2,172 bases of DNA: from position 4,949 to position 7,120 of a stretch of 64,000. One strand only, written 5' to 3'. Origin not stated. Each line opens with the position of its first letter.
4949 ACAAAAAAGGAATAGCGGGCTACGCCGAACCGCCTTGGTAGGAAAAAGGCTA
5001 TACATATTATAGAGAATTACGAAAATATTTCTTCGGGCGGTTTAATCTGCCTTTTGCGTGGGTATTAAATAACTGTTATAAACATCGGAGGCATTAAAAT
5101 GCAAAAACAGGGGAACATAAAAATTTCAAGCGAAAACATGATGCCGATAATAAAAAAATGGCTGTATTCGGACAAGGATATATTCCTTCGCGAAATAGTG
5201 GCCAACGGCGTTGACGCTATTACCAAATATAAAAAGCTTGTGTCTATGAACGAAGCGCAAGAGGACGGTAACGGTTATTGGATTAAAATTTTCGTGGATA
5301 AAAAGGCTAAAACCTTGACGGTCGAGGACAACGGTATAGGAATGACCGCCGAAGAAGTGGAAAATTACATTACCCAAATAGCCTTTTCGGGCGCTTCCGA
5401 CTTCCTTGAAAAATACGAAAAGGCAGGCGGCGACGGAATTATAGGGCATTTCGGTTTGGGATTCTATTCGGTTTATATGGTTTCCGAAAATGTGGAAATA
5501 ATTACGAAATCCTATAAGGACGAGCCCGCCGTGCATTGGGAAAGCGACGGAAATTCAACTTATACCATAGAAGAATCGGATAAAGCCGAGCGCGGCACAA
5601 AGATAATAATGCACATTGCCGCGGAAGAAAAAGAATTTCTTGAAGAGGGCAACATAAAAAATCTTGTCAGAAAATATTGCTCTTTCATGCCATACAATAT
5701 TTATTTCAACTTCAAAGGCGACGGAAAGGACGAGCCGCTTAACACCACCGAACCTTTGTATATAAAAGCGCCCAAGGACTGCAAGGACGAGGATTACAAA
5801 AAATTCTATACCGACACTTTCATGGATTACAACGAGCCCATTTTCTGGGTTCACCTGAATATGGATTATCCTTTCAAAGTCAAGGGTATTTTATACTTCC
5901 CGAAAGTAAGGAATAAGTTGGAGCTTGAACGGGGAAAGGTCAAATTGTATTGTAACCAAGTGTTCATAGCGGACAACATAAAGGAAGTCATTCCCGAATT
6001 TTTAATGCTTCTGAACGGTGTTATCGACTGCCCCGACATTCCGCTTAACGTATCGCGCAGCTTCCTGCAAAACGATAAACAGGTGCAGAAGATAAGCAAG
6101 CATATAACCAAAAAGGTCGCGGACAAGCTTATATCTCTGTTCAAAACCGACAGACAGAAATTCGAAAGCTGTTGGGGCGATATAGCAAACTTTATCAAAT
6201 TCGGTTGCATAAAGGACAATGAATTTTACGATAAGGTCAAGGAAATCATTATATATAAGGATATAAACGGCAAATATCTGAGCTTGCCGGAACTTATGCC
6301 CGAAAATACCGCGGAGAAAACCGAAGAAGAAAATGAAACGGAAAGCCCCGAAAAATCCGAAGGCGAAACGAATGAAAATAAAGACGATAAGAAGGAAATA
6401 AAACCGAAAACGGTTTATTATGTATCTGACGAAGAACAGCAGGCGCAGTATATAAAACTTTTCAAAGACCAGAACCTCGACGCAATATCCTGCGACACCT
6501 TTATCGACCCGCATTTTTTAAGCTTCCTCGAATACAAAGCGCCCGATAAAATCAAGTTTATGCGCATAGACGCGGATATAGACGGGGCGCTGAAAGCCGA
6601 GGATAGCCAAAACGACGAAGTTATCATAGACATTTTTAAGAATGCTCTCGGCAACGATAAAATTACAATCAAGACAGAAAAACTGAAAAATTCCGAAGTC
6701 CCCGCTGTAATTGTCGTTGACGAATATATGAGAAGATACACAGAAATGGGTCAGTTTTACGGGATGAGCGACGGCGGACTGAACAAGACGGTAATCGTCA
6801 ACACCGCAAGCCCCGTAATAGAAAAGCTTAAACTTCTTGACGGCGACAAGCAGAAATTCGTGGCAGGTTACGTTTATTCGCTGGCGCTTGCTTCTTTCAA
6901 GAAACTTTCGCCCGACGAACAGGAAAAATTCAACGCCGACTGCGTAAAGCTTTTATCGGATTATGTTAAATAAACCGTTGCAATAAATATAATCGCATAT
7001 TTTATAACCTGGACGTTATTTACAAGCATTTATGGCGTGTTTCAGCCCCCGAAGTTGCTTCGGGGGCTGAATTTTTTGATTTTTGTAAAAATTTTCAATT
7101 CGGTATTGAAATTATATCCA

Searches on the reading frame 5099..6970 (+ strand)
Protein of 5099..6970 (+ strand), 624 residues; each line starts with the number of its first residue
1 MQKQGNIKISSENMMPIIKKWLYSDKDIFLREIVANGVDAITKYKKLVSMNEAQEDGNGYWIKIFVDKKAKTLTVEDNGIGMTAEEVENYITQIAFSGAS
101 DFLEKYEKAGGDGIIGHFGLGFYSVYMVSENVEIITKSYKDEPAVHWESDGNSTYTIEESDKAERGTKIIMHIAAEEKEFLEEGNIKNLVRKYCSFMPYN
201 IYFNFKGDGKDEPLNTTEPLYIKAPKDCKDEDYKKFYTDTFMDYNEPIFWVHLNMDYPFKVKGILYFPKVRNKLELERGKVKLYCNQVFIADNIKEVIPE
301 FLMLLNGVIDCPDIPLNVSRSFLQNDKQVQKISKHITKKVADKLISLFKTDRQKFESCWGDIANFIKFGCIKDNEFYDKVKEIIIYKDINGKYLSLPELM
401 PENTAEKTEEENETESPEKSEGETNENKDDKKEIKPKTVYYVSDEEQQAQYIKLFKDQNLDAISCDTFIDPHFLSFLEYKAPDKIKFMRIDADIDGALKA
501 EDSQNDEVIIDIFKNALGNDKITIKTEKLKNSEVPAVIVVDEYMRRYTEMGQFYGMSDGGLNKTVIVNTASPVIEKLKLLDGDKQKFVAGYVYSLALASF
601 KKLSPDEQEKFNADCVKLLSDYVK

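Call 39: find_encoding_contigs(protein=window:5099-6970:+, flank=2500, max_places=10)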
Protein window:5099-6970:+ (624 aa): 7 contigs read that carry it; 7 places shown.
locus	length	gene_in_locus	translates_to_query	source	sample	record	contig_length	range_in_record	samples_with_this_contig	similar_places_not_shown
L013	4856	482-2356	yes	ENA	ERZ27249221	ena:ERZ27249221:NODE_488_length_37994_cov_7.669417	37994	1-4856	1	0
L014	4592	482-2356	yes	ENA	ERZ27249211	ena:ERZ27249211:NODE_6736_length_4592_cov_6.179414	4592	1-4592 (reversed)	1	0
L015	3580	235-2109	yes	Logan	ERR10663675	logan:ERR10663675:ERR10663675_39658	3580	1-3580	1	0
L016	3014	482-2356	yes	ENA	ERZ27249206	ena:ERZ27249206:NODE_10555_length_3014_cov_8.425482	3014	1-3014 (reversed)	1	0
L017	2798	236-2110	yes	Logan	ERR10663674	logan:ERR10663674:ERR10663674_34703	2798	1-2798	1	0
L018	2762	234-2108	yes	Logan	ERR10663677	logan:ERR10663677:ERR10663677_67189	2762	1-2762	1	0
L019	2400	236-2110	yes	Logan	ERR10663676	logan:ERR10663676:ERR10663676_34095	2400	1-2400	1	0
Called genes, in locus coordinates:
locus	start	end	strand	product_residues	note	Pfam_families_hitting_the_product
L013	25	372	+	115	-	-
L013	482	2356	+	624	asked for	PF02518:HATPase_c, PF13589:HATPase_c_3, PF00183:HSP90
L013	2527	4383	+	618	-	PF02922:CBM_48, PF00128:Alpha-amylase, PF02806:Alpha-amylase_C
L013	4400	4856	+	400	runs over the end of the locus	PF00483:NTP_transferase, PF24894:Hexapep_GlmU, PF25084:LbH_EIF2B, PF25087:GMPPB_C, PF25247:LbH_GLGC (faint)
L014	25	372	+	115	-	-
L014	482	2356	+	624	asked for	PF02518:HATPase_c, PF13589:HATPase_c_3, PF00183:HSP90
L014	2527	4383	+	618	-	PF02922:CBM_48, PF00128:Alpha-amylase, PF02806:Alpha-amylase_C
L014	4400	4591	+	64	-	?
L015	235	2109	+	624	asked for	PF02518:HATPase_c, PF13589:HATPase_c_3, PF00183:HSP90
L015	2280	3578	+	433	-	?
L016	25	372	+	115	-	-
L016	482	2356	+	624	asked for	PF02518:HATPase_c, PF13589:HATPase_c_3, PF00183:HSP90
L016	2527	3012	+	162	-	?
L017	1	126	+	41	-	?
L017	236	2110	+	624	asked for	PF02518:HATPase_c, PF13589:HATPase_c_3, PF00183:HSP90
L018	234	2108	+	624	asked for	PF02518:HATPase_c, PF13589:HATPase_c_3, PF00183:HSP90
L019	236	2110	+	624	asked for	PF02518:HATPase_c, PF13589:HATPase_c_3, PF00183:HSP90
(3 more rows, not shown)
